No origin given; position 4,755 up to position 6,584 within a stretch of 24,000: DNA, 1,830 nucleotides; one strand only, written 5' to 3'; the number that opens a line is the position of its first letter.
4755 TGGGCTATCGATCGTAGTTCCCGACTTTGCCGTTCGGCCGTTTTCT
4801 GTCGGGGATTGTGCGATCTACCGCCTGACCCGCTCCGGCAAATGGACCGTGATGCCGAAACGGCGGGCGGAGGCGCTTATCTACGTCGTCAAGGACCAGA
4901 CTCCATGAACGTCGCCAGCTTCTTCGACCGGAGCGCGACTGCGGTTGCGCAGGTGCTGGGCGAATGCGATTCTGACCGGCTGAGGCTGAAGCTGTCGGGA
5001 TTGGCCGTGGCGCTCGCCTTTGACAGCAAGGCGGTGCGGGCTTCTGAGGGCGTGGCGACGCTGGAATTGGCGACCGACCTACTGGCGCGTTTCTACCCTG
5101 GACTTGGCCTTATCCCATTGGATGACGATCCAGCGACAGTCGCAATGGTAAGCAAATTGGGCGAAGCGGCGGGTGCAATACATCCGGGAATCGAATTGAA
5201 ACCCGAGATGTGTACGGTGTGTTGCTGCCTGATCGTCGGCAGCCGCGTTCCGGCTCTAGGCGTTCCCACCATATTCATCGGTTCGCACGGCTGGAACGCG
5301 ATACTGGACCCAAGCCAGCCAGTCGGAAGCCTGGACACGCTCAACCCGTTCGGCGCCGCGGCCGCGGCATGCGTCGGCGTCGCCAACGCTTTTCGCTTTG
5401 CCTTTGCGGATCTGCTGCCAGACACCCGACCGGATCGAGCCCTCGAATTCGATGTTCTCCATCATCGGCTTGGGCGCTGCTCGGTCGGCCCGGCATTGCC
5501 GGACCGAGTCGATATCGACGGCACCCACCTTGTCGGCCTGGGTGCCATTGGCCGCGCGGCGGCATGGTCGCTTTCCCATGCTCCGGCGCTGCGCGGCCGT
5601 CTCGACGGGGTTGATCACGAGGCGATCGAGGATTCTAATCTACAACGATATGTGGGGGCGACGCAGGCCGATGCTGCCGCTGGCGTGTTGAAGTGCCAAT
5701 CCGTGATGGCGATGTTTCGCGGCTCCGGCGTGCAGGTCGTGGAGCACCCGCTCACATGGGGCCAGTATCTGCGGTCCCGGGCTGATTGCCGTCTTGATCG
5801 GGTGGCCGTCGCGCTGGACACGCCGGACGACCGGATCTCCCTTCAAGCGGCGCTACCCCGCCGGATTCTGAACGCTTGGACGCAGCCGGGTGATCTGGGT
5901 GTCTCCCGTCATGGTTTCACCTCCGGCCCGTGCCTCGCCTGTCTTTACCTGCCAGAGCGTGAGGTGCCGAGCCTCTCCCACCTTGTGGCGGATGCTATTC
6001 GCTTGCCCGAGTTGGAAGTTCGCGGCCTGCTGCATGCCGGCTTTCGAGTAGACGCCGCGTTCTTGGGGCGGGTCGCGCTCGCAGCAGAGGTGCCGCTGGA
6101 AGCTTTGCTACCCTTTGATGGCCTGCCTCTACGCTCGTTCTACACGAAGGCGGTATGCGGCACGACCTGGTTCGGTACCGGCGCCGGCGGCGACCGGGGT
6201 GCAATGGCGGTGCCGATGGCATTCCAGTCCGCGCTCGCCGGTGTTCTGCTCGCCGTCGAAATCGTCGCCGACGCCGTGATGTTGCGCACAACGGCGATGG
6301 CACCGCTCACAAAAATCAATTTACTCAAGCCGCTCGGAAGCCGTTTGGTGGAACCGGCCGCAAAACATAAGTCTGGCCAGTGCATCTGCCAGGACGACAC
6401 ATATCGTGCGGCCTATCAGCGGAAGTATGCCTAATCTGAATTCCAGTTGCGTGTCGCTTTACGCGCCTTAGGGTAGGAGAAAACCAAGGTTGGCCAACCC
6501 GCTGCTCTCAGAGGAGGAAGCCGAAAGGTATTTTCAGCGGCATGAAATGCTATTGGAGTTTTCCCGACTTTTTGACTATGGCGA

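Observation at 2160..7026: WYL-controlled bacterial ubiquitin-like conjugation (Bil-type) operon with a fifth, HEPN gene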

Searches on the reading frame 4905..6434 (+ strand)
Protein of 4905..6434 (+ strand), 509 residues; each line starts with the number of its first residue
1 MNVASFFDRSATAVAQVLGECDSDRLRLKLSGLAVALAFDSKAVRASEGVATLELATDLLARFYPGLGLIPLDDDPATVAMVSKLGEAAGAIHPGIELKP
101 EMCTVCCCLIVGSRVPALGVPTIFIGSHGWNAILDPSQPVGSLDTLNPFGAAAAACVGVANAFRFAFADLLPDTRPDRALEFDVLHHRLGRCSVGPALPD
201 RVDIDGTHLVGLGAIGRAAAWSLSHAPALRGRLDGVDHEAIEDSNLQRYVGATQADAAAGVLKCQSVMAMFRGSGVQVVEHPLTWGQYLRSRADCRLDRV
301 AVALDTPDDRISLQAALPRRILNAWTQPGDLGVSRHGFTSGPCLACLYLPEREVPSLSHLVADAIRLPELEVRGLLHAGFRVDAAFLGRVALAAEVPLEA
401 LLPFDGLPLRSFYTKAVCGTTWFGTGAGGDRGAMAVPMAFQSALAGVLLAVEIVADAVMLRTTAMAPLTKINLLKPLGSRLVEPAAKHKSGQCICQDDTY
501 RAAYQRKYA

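Call 3: search_protein_families(library=pfam, proteins=[window:4905-6434:+], max_evalue=0.01)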
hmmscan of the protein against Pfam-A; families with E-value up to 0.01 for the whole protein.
window:4905-6434:+ (509 aa): 2 families
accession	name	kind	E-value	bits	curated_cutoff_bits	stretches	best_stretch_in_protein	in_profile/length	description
PF14459.11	Prok-E2_C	-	1.2e-26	93.9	25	1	38-168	1-129/129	Prokaryotic E2 family C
PF00899.27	ThiF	-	3.4e-05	23.5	28.1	1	209-309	25-123/238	ThiF family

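Call 4: search_protein_families(library=padloc, proteins=[window:4905-6434:+], max_evalue=0.01)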
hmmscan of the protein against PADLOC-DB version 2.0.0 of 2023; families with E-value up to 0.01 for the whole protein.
window:4905-6434:+ (509 aa): 2 families
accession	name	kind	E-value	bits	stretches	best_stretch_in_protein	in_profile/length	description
PDLC03847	BilD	-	7e-11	39.4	1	29-269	31-274/453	-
PDLC00829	E1-E2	-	0.0051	14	1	208-255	175-220/426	E1-E2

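Call 5: search_solved_structures(query=window:4905-6434:+, max_evalue=1, show_alignments=2)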
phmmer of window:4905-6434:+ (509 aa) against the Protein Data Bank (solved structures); distinct sequences matched with E-value up to 1: 1.
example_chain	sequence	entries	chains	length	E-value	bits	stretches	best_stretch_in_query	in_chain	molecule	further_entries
8tyz_A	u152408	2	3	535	4.6e-123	414.9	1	2-508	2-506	E1(BilD)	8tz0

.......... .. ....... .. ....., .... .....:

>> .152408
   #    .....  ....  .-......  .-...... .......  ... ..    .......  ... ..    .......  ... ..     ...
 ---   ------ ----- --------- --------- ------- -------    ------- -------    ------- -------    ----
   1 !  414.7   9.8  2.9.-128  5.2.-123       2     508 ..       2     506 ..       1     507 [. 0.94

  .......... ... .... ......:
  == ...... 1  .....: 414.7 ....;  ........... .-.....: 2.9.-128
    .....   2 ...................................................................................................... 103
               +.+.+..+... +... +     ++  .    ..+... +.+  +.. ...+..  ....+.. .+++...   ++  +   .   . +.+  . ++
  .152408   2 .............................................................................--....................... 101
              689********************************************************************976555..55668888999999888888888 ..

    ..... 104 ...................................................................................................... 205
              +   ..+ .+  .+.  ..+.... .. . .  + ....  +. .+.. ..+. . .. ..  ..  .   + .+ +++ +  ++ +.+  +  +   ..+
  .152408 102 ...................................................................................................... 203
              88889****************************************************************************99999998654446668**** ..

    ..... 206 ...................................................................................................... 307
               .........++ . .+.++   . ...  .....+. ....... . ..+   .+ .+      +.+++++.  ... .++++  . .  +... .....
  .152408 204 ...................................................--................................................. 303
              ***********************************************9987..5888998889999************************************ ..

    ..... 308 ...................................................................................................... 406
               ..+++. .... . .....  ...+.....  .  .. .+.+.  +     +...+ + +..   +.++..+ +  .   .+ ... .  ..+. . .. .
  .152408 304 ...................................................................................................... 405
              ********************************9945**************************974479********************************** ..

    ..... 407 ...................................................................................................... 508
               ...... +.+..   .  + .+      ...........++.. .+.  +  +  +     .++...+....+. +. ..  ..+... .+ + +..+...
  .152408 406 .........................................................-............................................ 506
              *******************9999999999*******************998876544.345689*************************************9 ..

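Call 8: search_protein_families(library=ncbifam, proteins=[window:4905-6434:+], max_evalue=0.01)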
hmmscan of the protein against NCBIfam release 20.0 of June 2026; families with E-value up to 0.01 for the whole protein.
window:4905-6434:+ (509 aa): 4 families
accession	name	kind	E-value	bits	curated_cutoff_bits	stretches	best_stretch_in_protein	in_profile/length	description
TIGR02355.1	moeB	equivalog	0.0019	17.6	376.55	1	209-268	29-84/240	molybdopterin-synthase adenylyltransferase MoeB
NF006444.0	PRK08762.1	equivalog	0.003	16.3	449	1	208-268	151-207/387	molybdopterin-synthase adenylyltransferase MoeB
NF004281.0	PRK05690.1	subfamily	0.0043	16.3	266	1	209-271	37-95/250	molybdopterin-synthase adenylyltransferase MoeB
NF009123.0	PRK12475.1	subfamily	0.0074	15.6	510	0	207-261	27-79/338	MoeB/ThiF family adenylyltransferase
